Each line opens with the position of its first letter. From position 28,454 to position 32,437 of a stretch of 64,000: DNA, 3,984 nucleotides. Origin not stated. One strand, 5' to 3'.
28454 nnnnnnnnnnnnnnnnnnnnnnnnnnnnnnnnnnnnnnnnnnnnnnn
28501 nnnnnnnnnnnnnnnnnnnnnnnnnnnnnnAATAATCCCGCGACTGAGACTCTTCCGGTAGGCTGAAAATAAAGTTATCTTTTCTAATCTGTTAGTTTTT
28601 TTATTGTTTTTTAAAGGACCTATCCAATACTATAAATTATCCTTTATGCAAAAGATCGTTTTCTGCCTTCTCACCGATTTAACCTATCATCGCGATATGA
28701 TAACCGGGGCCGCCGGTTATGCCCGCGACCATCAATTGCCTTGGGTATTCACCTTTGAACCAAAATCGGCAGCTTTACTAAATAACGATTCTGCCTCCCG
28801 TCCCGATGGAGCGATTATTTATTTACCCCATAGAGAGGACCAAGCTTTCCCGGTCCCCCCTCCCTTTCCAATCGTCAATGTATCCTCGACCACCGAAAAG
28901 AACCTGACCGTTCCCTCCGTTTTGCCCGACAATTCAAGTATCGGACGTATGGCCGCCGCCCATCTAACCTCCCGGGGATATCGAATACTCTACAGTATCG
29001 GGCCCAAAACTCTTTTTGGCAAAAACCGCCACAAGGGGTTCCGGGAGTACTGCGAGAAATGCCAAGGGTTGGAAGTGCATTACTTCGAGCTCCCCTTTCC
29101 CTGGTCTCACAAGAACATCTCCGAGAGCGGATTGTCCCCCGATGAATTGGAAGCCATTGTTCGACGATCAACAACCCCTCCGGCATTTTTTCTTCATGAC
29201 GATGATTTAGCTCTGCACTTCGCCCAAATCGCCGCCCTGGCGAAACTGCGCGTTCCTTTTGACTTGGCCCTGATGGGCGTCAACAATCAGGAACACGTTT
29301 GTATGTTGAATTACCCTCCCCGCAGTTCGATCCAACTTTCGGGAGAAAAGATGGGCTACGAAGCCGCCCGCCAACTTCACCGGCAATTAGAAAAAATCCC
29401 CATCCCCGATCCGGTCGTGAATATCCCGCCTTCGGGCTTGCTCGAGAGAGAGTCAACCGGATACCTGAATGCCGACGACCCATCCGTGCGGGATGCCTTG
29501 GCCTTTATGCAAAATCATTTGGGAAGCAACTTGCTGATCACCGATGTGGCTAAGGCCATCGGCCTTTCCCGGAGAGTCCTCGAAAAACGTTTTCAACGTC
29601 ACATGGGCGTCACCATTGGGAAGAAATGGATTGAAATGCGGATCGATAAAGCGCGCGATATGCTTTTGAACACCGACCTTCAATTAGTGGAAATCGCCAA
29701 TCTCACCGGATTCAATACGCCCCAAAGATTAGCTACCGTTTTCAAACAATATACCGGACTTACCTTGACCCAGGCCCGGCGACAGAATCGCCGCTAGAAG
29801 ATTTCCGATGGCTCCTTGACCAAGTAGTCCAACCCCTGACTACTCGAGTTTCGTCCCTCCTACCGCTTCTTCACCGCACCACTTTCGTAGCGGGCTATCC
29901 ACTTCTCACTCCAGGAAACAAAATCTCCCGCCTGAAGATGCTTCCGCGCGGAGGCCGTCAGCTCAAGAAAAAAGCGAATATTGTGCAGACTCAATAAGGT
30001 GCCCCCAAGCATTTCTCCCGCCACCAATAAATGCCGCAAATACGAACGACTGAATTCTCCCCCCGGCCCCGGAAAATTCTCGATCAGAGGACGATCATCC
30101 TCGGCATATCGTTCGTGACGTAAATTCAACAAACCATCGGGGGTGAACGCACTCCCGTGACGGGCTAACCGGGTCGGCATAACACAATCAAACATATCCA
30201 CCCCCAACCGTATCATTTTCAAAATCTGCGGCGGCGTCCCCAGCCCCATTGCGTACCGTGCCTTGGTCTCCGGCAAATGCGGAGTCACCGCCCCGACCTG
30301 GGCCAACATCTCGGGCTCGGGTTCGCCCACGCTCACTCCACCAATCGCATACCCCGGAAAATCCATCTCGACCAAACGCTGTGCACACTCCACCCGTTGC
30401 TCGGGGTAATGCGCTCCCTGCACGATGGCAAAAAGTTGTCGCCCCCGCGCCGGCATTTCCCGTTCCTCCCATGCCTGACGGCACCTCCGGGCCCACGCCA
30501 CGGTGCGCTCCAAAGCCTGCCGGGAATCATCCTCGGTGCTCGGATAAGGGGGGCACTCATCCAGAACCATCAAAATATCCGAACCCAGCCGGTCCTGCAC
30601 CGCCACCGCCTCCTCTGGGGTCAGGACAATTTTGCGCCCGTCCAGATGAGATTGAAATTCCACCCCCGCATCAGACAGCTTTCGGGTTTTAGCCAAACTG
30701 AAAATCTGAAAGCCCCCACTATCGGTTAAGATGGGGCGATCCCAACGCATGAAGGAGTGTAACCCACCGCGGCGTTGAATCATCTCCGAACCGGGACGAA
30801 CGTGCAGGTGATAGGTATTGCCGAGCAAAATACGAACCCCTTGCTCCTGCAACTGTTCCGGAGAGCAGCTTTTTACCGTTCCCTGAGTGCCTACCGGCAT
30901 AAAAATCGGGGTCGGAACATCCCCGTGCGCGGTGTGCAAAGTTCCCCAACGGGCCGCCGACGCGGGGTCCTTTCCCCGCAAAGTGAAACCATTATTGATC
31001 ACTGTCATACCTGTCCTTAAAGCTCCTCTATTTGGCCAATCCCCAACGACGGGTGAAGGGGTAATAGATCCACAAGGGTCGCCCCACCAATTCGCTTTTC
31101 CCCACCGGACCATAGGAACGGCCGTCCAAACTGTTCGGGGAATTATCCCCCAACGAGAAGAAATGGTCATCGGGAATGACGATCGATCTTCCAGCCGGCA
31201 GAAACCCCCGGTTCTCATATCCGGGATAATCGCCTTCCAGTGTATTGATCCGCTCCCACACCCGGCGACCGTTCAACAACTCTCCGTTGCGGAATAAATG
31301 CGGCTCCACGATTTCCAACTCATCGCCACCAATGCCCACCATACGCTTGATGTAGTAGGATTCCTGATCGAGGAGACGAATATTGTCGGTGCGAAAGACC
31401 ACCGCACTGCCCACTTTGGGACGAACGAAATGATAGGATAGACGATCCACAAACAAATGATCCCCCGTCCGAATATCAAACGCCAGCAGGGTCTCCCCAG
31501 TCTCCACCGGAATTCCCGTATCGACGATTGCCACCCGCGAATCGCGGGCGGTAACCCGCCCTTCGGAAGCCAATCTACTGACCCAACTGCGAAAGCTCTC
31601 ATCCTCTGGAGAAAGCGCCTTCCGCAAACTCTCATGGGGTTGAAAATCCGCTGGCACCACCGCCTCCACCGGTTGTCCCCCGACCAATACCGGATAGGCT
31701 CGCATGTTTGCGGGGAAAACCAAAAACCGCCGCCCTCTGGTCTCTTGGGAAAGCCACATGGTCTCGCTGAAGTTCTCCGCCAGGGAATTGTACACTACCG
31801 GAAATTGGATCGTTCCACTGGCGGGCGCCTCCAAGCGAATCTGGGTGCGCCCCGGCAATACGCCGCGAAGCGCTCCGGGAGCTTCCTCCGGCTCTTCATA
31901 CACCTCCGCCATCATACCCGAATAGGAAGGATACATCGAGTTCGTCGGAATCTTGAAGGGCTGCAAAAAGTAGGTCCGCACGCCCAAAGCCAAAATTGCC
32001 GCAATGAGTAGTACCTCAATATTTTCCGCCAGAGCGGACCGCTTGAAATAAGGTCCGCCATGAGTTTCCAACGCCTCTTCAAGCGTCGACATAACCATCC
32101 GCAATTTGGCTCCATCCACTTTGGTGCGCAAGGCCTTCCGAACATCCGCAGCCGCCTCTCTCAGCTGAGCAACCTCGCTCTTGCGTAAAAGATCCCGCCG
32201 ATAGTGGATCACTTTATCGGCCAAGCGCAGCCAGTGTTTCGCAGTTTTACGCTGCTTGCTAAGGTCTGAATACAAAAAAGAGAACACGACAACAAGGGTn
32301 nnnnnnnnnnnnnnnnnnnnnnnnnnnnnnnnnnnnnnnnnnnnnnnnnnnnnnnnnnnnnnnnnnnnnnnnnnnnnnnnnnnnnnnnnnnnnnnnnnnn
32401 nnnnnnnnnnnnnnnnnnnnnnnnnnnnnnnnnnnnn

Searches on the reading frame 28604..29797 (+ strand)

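Call 3: search_protein_families(library=pfam, proteins=[window:28604-29797:+], max_evalue=0.01)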
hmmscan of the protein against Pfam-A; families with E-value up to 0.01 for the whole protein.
window:28604-29797:+ (397 aa): 4 families
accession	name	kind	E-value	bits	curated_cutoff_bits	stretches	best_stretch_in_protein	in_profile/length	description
PF13377.12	Peripla_BP_3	-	1.5e-23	84.1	26.5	1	118-285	1-167/167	Periplasmic binding protein-like domain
PF12833.13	HTH_18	-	1.1e-17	64.6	33.6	1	316-394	2-80/80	Helix-turn-helix domain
PF00165.29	HTH_AraC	-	5.3e-13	49.2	26.6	2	302-338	1-37/42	Bacterial regulatory helix-turn-helix proteins, AraC family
PF00532.27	Peripla_BP_1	-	3.7e-05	23.8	22.2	1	88-175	82-171/281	Periplasmic binding proteins and sugar binding domain of LacI family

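Call 4: search_protein_families(library=ncbifam, proteins=[window:28604-29797:+], max_evalue=0.01)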
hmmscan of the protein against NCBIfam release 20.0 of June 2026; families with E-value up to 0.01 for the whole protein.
window:28604-29797:+ (397 aa): 32 families (the best 25 are shown)
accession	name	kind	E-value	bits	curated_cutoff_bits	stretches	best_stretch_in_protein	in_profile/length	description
NF007693.0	PRK10371.1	equivalog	1.8e-13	50.3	253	1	295-394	200-299/309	transcriptional regulator MelR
NF047455.1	TF_Staph_AryK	equivalog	3.1e-13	48.9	850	1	289-395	153-259/759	transcriptional regulator AryK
NF006902.0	PRK09393.1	equivalog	4.7e-13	49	425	1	297-395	224-322/327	transcriptional regulator FtrA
NF007860.0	PRK10572.1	equivalog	4.7e-13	48.6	208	1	289-395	179-285/292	arabinose operon transcriptional regulator AraC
TIGR04094.1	adjacent_YSIRK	equivalog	3.8e-12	45.9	200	1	293-387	285-378/383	YSIRK-targeted surface antigen transcriptional regulator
NF052371.1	TransRegGbdRPseu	equivalog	2.4e-11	43.3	480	1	291-394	223-326/365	choline metabolism transcriptional regulator GbdR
NF047788.1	TransRegPocR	equivalog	2.1e-10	40.4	500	1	289-394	185-290/296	transcriptional regulator PocR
NF041686.2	ant_diox_reg_AndR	equivalog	2.5e-09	37.2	350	1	294-385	218-311/321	anthranilate 1,2-dioxygenase regulatory protein AndR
NF047341.1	lactose_RbsR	equivalog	6.1e-09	35.6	382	1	103-286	156-329/331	ribose utilization transcriptional repressor RbsR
NF052440.1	TransRegGNTRPSEAE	equivalog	7.1e-09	35.2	400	1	58-274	111-323/333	HTH-type transcriptional regulator GntR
NF049932.1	TranspRegBtr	equivalog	1.7e-08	33.5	900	1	295-396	166-267/531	bacillibactin transport transcriptional regulator Btr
NF010028.0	PRK13503.1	equivalog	2.6e-08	33.6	288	1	290-394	168-272/278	HTH-type transcriptional activator RhaS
NF012144.2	ramA_TF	equivalog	1.1e-07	32.2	180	1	300-395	12-107/108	RamA family antibiotic efflux transcriptional regulator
NF007743.0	PRK10423.1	equivalog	1.2e-07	31.1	531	1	105-284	155-329/330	ribose operon transcriptional repressor RbsR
NF033869.1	viru_reg_Rsp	equivalog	2e-07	29.8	400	1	289-392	143-246/701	AraC family transcriptional regulator Rsp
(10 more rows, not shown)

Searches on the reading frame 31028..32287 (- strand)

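Call 65: search_protein_families(library=pfam, proteins=[window:31028-32287:-], max_evalue=0.001)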
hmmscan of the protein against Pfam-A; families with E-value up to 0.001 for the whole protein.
window:31028-32287:- (419 aa): 1 family
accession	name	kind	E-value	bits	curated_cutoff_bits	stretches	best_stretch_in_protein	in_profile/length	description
PF10502.14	Peptidase_S26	-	3.1e-28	99.3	22.9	1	273-408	38-167/168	Signal peptidase, peptidase S26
